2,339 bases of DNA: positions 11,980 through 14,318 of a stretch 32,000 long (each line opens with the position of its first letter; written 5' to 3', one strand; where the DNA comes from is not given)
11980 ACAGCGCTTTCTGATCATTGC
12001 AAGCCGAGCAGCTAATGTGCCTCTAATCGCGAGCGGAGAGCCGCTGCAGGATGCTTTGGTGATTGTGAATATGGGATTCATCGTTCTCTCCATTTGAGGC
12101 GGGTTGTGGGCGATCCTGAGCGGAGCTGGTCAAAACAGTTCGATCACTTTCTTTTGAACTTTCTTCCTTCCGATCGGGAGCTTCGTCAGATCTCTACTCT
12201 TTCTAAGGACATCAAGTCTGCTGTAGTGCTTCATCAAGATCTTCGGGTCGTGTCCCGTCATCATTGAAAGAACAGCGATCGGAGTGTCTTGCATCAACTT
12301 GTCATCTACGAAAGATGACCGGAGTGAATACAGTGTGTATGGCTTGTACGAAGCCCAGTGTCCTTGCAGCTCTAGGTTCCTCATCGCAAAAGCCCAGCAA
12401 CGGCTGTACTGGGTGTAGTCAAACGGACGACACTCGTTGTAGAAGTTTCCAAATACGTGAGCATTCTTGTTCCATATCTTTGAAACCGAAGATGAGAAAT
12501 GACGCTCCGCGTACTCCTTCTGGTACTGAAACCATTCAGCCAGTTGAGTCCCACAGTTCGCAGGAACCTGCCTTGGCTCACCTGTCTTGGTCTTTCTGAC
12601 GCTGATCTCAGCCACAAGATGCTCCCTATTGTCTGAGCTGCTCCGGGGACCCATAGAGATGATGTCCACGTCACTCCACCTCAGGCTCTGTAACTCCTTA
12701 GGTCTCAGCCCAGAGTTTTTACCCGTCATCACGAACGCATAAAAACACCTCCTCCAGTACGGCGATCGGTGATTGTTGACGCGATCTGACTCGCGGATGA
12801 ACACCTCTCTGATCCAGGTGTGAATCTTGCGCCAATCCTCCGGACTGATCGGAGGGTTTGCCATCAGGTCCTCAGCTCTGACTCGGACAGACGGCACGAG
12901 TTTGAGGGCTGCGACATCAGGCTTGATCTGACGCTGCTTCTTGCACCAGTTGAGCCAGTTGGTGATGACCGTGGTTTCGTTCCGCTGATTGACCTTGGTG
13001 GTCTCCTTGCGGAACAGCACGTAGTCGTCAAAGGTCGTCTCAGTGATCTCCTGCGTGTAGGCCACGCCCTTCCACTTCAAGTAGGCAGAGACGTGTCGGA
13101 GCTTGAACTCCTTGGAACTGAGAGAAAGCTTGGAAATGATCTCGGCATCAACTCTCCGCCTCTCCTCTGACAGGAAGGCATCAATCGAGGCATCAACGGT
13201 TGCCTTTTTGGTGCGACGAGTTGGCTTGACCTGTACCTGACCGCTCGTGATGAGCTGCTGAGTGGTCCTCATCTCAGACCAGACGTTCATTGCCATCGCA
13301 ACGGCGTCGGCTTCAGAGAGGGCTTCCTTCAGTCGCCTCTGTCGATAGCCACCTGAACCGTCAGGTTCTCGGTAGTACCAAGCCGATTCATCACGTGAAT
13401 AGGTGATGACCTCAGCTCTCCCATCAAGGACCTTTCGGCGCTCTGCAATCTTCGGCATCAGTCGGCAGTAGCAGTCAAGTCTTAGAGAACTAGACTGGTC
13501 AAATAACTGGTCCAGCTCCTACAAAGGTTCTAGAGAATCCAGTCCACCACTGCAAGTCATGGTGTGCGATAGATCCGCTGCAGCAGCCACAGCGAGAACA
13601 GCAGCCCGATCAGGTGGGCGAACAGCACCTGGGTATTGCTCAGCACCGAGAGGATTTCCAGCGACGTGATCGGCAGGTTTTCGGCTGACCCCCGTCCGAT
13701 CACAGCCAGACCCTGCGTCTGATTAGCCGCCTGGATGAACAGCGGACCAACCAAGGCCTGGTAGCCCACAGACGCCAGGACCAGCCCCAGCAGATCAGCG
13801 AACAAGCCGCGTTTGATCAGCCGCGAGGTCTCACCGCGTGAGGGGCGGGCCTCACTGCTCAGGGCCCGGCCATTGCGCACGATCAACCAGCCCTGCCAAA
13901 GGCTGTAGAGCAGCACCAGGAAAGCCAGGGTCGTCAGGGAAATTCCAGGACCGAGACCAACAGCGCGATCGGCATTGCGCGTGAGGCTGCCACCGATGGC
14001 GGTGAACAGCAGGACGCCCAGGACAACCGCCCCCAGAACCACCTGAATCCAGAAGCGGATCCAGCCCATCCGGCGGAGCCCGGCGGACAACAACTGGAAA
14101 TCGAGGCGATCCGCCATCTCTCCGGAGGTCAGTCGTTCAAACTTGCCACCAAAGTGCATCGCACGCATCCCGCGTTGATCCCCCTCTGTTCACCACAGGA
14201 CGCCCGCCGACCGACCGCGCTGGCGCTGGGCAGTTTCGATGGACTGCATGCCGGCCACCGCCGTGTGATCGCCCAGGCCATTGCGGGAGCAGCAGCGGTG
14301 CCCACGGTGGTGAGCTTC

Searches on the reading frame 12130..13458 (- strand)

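Call 45: search_protein_families(library=pfam, proteins=[window:12130-13458:-], max_evalue=0.01)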
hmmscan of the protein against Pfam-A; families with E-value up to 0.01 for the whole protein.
window:12130-13458:- (442 aa): 1 family
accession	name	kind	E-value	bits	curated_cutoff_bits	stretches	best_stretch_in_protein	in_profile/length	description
PF00589.27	Phage_integrase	-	2.4e-06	27.8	27.1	1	233-416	21-169/172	Phage integrase family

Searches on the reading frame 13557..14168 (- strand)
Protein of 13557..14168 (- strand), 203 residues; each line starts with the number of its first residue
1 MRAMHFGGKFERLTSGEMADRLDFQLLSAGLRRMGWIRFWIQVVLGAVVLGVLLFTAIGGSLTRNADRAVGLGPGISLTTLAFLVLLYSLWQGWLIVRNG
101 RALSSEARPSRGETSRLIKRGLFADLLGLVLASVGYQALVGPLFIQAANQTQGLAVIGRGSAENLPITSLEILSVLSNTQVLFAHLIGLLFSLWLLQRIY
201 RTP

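Call 45: search_protein_families(library=pfam, proteins=[window:13557-14168:-], max_evalue=0.01)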
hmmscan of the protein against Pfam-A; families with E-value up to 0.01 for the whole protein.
window:13557-14168:- (203 aa): 1 family
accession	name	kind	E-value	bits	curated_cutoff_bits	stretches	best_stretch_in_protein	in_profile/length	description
PF12263.13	DUF3611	-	1.7e-44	152.2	27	1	25-199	5-174/175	Protein of unknown function (DUF3611)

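Call 70: find_encoding_contigs(protein=window:13557-14168:-, flank=10000, max_places=4)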
Protein window:13557-14168:- (203 aa): 3 contigs read that carry it; 3 places shown.
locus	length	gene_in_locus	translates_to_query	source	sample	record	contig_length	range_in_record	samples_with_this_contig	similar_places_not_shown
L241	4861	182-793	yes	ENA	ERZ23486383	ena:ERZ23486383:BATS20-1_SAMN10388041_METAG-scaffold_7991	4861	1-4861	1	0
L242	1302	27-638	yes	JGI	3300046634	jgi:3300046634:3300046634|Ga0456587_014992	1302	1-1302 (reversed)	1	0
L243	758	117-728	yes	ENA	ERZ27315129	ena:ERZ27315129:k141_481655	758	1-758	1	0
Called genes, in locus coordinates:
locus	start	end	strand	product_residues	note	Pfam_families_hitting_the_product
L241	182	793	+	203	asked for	PF12263:DUF3611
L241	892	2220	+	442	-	PF00589:Phage_integrase (weak)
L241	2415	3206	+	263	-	-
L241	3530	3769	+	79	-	-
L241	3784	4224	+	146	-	-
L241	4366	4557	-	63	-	-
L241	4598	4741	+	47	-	-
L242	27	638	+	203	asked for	PF12263:DUF3611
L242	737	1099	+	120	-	-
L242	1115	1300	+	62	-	?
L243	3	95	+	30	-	?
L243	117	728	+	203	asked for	PF12263:DUF3611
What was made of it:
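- On Cyano-2 RNA (Rfam RF01702): A core gene of the window was found on a BATS (Sargasso Sea) metagenome contig with the same integrase neighbour (call 70).
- Tried and rejected: DUF3611 led only to short marine metagenome contigs (call 70).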
